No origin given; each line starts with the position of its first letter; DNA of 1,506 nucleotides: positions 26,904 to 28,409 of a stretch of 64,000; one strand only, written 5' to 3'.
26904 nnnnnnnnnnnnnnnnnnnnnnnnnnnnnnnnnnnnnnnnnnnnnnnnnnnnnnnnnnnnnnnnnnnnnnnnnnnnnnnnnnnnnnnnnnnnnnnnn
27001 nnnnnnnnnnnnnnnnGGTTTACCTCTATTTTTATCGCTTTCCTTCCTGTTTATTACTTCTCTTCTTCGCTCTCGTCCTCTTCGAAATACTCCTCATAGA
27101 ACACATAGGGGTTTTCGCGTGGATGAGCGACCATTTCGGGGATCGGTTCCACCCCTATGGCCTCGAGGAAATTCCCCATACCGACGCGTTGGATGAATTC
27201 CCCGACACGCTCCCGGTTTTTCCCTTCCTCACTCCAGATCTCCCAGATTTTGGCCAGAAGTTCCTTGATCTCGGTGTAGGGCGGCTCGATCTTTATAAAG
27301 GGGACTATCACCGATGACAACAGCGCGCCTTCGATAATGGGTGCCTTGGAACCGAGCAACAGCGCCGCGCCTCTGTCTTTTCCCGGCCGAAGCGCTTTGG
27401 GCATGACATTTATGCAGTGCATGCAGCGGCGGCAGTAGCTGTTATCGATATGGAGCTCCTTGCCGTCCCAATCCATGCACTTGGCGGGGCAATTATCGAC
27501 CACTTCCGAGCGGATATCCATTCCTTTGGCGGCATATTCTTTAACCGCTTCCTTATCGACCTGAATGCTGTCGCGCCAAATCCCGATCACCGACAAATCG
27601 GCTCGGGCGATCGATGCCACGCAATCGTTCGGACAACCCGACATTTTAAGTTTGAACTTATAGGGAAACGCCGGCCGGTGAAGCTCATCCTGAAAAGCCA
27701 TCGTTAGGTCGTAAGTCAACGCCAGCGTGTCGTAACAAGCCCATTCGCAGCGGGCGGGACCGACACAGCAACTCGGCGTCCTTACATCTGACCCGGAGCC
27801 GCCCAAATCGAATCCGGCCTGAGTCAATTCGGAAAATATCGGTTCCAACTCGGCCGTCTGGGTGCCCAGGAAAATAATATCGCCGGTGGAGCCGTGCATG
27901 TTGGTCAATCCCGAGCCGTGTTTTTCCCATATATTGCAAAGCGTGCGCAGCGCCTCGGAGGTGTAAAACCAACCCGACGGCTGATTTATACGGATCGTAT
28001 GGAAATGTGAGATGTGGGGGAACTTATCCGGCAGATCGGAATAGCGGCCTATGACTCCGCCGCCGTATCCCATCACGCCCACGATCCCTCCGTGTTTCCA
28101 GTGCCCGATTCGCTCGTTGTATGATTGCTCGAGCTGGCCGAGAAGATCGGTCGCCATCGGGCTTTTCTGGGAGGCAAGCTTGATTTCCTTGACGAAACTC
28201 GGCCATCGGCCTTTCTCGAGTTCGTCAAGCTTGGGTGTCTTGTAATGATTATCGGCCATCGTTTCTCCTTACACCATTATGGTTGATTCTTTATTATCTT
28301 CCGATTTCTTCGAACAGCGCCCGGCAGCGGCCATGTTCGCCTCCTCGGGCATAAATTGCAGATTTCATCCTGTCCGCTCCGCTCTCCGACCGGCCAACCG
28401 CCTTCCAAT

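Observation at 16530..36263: Near-complete dissimilatory sulfate-reduction pathway in a single roughly 20-kb island: sat-aprBA divergent from qmoAB, which reads straight into dsrABDN-L-C-T-MKJOP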

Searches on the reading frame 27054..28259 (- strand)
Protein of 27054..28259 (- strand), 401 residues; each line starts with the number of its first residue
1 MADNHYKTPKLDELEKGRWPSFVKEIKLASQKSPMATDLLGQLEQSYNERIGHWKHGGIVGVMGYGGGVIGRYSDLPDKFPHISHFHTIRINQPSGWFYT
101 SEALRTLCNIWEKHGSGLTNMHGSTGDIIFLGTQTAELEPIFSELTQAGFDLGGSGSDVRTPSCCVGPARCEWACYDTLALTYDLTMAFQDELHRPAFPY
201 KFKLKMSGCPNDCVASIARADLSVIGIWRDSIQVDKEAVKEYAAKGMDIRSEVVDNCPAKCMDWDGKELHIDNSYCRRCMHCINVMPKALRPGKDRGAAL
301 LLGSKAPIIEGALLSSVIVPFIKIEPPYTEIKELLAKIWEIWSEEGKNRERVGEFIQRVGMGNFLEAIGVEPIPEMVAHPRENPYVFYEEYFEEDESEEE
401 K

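Call 4: search_protein_families(library=ncbifam, proteins=[window:27054-28259:-])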
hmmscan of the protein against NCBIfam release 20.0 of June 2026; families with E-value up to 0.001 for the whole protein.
window:27054-28259:- (401 aa): 7 families
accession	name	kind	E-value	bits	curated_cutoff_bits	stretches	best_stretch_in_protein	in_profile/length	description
TIGR02064.1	dsrA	equivalog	5.8e-177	588.5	392.85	1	11-396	1-394/402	dissimilatory-type sulfite reductase subunit alpha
TIGR02066.1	dsrB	equivalog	3.1e-37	128.4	341.5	1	87-386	31-329/341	dissimilatory-type sulfite reductase subunit beta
TIGR02912.1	sulfite_red_C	equivalog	2.6e-09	36.5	324.1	1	136-288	75-215/314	sulfite reductase subunit C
TIGR02374.1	nitri_red_nirB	equivalog_domain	5.3e-09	35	578.35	1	95-227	567-693/794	nitrite reductase large subunit NirB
NF011565.0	PRK14989.1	subfamily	6.2e-07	27.8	883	1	98-225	575-696/847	nitrite reductase large subunit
NF010029.0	PRK13504.1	equivalog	1e-05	24.1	457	0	124-231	398-506/575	NADPH-dependent assimilatory sulfite reductase hemoprotein subunit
NF007125.0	PRK09566.1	equivalog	1.3e-05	23.9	594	1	94-239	329-464/513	ferredoxin--nitrite reductase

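Call 12: find_homologous_proteins(query=window:27054-28259:-, max_evalue=1e-50)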
Query window:27054-28259:- (401 aa): 7776 proteins with E <= 1e-50 among 8000 candidates; the best 120 are listed.
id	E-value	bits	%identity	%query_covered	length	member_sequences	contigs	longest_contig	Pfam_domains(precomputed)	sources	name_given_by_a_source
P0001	4.2e-282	953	100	100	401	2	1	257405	PF01077.28,PF03460.23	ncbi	-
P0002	3.8e-276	934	97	100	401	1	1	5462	PF01077.28,PF03460.23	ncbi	-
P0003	1.3e-254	863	89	96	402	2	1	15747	PF01077.28,PF03460.23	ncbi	-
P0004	5.7e-254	861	88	96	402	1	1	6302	PF01077.28,PF03460.23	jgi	jgi:sulfite reductase alpha subunit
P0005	1.0e-253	860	87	96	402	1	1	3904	PF01077.28,PF03460.23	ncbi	-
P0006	2.9e-253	858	88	96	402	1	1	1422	PF01077.28,PF03460.23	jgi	jgi:sulfite reductase alpha subunit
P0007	4.3e-250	848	86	100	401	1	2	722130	PF01077.28,PF03460.23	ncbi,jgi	ncbi:MAG: dissimilatory-type sulfite reductase subunit alpha [bacterium]|jgi:sulfite reductase alpha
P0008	6.7e-250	847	85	96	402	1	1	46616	PF01077.28,PF03460.23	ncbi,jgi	jgi:sulfite reductase alpha subunit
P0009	3.9e-249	845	86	97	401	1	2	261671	PF01077.28,PF03460.23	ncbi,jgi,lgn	-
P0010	1.5e-248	843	86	97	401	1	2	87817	PF01077.28,PF03460.23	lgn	-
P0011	2.8e-248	842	85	100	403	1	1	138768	PF01077.28,PF03460.23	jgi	jgi:sulfite reductase alpha subunit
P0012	3.2e-248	842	85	96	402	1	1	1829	PF01077.28,PF03460.23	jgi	jgi:sulfite reductase alpha subunit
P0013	3.9e-248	841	86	97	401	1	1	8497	PF01077.28,PF03460.23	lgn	-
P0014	4.0e-248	841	85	97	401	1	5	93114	PF01077.28,PF03460.23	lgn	-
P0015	6.4e-248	841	85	96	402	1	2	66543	PF01077.28,PF03460.23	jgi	jgi:sulfite reductase alpha subunit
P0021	2.5e-240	816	82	96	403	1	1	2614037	PF01077.28,PF03460.23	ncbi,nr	ncbi:MAG: dissimilatory-type sulfite reductase subunit alpha [Candidatus Zixiibacteriota bacterium]|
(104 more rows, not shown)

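Call 13: find_encoding_contigs(protein=P0001, flank=10000, max_places=4)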
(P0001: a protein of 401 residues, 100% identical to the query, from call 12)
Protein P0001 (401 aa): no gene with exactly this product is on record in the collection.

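Call 14: find_encoding_contigs(protein=P0021, flank=10000, max_places=3)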
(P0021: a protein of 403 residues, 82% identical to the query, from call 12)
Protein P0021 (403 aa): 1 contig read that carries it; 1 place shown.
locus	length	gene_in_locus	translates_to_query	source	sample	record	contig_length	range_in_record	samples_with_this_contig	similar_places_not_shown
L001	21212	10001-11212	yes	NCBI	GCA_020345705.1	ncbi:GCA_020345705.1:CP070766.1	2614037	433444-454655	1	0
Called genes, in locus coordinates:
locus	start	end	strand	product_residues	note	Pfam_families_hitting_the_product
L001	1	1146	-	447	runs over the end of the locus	PF02812:ELFV_dehydrog_N, PF00208:ELFV_dehydrog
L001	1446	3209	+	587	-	PF00149:Metallophos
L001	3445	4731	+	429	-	PF08439:Peptidase_M3_N, PF01432:Peptidase_M3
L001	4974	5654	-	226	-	-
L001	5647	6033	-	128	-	PF00072:Response_reg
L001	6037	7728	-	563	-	PF02743:dCache_1, PF00512:HisKA, PF02518:HATPase_c, PF13589:HATPase_c_3 (faint)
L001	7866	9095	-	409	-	PF13189:Cytidylate_kin2, PF00072:Response_reg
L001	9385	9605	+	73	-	-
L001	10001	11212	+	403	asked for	PF03460:NIR_SIR_ferr, PF01077:NIR_SIR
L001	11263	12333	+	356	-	PF03460:NIR_SIR_ferr, PF01077:NIR_SIR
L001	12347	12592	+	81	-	-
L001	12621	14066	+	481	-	PF01656:CbiA, PF13500:AAA_26, PF07685:GATase_3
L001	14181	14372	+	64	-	-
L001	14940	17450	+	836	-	PF20437:LonC_helical, PF13654:AAA_32, PF20436:LonB_AAA-LID, PF05362:Lon_C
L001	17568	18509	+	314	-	-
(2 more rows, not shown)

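Call 15: find_related_loci(query=window:27054-28259:-, collection=genome_contigs, flank=10000)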
Query window:27054-28259:- (401 aa) in genome_contigs; peptide patterns used: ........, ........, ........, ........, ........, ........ (x = any residue, [..] = any of these).
599 stretches matched a pattern (row limit reached: there are more); 595 encode a relative of the query (tblastn E <= 1e-3); the best 80 are kept; 80 distinct loci.
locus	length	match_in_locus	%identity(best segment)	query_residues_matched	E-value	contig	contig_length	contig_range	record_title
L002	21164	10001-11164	82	1-388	0e+0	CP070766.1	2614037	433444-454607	MAG: Candidatus Zixiibacteriota bacterium isolate bin25 chromosome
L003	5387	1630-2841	80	1-401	0e+0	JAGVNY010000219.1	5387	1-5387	MAG: Candidatus Zixiibacteriota bacterium isolate DeMMO3_21 c_000000042845, whole genome shotgun sequence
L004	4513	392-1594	78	1-401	0e+0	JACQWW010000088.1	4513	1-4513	MAG: Elusimicrobia bacterium isolate NC_groundwater_1499_Pr4_B-0.1um_52_3 SR1-18-B1_scaffold_7646, whole genome shotgun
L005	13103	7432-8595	81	1-388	0e+0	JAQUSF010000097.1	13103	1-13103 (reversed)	MAG: Candidatus Zixiibacteriota bacterium isolate STD1_90 NODE_12410_length_13103_cov_3.237670_Sandtown_D1, whole genome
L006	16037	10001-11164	80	1-388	0e+0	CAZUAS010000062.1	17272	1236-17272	MAG TPA_asm: uncultured Ignavibacteriales bacterium isolate binchicken_co43_183 genome assembly, contig: NODE_5886_lengt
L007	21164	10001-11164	80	1-388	0e+0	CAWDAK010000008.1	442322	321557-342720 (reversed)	MAG: uncultured Ignavibacteria bacterium isolate MFD01721.bin.2.18 genome assembly, contig: contig_23093, whole genome s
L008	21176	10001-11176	79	1-392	0e+0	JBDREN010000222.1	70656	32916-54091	MAG: Elusimicrobiota bacterium isolate MEGAHIT-group-1.316 k141_4342802, whole genome shotgun sequence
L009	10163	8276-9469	79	1-398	0e+0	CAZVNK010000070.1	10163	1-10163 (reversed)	MAG TPA_asm: uncultured Ignavibacteriaceae bacterium isolate binchicken_co42_233 genome assembly, contig: NODE_11037_len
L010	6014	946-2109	78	1-388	0e+0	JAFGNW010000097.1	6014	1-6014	MAG: Candidatus Zixiibacteriota bacterium isolate Zod_Metabat.57 k87_2502164, whole genome shotgun sequence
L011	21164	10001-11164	79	1-388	0e+0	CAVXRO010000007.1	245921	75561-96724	MAG: uncultured Bacteroidetes bacterium isolate MFD01721.bin.1.123 genome assembly, contig: contig_38577, whole genome s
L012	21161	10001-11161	78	1-387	0e+0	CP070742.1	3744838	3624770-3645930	MAG: Candidatus Zixiibacteriota bacterium isolate bin38 chromosome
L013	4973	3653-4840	77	1-396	0e+0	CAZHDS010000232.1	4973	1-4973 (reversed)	MAG TPA_asm: uncultured Ignavibacteriales bacterium isolate binchicken_co86_98 genome assembly, contig: NODE_9969_length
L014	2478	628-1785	79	1-386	0e+0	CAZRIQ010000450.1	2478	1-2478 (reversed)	MAG TPA_asm: uncultured Melioribacter sp. isolate binchicken_co129_348 genome assembly, contig: NODE_181357_length_2478_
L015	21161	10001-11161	78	1-387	0e+0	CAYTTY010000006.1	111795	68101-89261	MAG TPA_asm: uncultured Ignavibacteria bacterium isolate SRP141376_co2_295 genome assembly, contig: NODE_420_length_1117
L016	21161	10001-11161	79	1-387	0e+0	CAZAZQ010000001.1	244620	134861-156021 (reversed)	MAG TPA_asm: uncultured Ignavibacteriales bacterium isolate SRP338002_co1_91 genome assembly, contig: NODE_39_length_244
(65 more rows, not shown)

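Call 19: find_encoding_contigs(protein=P0007, flank=10000, max_places=2)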
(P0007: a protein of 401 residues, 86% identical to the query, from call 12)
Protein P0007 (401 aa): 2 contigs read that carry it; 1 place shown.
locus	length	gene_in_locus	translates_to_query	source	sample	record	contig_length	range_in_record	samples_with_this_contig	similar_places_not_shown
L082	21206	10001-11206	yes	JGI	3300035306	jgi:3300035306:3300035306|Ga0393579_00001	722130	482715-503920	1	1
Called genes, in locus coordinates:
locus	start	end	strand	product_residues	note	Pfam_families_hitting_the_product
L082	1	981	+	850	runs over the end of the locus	PF01326:PPDK_N, PF00391:PEP-utilizers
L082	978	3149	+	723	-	PF02743:dCache_1, PF00989:PAS, PF13188:PAS_8 (weak), PF14501:HATPase_c_5 (faint), PF08448:PAS_4, PF13426:PAS_9, PF00512:HisKA, PF02518:HATPase_c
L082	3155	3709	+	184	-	PF00072:Response_reg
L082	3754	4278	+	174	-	PF00571:CBS (weak)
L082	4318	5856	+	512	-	PF00939:Na_sulph_symp, PF03600:CitMHS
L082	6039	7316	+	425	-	PF00890:FAD_binding_2, PF01266:DAO (weak), PF01946:Thi4 (faint), PF03486:HI0933_like (faint), PF07992:Pyr_redox_2 (faint), PF12831:FAD_oxidored, PF13450:NAD_binding_8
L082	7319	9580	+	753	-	PF00890:FAD_binding_2 (weak), PF01266:DAO (weak), PF07992:Pyr_redox_2, PF12831:FAD_oxidored, PF13450:NAD_binding_8, PF13237:Fer4_10 (weak), PF13187:Fer4_9, PF02662:FlpD, +5 more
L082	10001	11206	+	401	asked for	PF03460:NIR_SIR_ferr, PF01077:NIR_SIR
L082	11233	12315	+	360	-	PF03460:NIR_SIR_ferr, PF01077:NIR_SIR, PF12838:Fer4_7 (weak)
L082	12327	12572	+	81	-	-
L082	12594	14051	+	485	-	PF01656:CbiA, PF13500:AAA_26, PF07685:GATase_3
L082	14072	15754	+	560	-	PF14691:Fer4_20, PF00890:FAD_binding_2 (faint), PF01134:GIDA (faint), PF01262:AlaDh_PNT_C (faint), PF01266:DAO, PF07992:Pyr_redox_2, PF13450:NAD_binding_8, PF00070:Pyr_redox (weak), +4 more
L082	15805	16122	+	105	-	PF04358:DsrC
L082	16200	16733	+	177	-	PF14361:RsbRD_N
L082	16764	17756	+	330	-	PF02665:Nitrate_red_gam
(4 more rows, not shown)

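Call 20: find_encoding_contigs(protein=P0009, flank=10000, max_places=2)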
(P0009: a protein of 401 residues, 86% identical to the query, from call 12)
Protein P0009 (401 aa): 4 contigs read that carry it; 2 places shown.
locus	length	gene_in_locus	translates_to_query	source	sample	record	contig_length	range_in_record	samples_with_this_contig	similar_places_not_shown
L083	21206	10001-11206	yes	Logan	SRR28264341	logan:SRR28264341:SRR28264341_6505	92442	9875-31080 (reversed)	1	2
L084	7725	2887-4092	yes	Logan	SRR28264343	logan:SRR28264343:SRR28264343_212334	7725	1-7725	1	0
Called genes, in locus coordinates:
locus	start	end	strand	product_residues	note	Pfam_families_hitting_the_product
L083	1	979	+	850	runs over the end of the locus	PF01326:PPDK_N, PF00391:PEP-utilizers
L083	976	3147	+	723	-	PF02743:dCache_1, PF00989:PAS, PF13188:PAS_8 (weak), PF14501:HATPase_c_5 (faint), PF08448:PAS_4, PF13426:PAS_9, PF00512:HisKA, PF02518:HATPase_c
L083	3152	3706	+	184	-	PF00072:Response_reg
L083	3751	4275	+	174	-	PF00571:CBS (weak)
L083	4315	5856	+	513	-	PF00939:Na_sulph_symp, PF03600:CitMHS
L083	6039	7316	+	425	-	PF00890:FAD_binding_2 (weak), PF01134:GIDA (faint), PF01266:DAO (weak), PF07992:Pyr_redox_2 (faint), PF12831:FAD_oxidored, PF13450:NAD_binding_8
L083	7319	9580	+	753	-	PF00890:FAD_binding_2 (weak), PF01266:DAO (weak), PF07992:Pyr_redox_2, PF12831:FAD_oxidored, PF13450:NAD_binding_8, PF13237:Fer4_10 (weak), PF13187:Fer4_9, PF02662:FlpD, +4 more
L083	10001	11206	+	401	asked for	PF03460:NIR_SIR_ferr, PF01077:NIR_SIR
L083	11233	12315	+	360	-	PF03460:NIR_SIR_ferr, PF01077:NIR_SIR, PF12838:Fer4_7 (weak)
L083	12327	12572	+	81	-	-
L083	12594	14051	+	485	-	PF01656:CbiA, PF13500:AAA_26, PF07685:GATase_3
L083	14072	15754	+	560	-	PF14691:Fer4_20, PF01134:GIDA (faint), PF01262:AlaDh_PNT_C (faint), PF01266:DAO, PF03486:HI0933_like (faint), PF07992:Pyr_redox_2, PF13450:NAD_binding_8, PF00070:Pyr_redox (weak), +3 more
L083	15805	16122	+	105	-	PF04358:DsrC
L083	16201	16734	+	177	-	PF14361:RsbRD_N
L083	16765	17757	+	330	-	PF02665:Nitrate_red_gam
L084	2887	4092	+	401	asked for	PF03460:NIR_SIR_ferr, PF01077:NIR_SIR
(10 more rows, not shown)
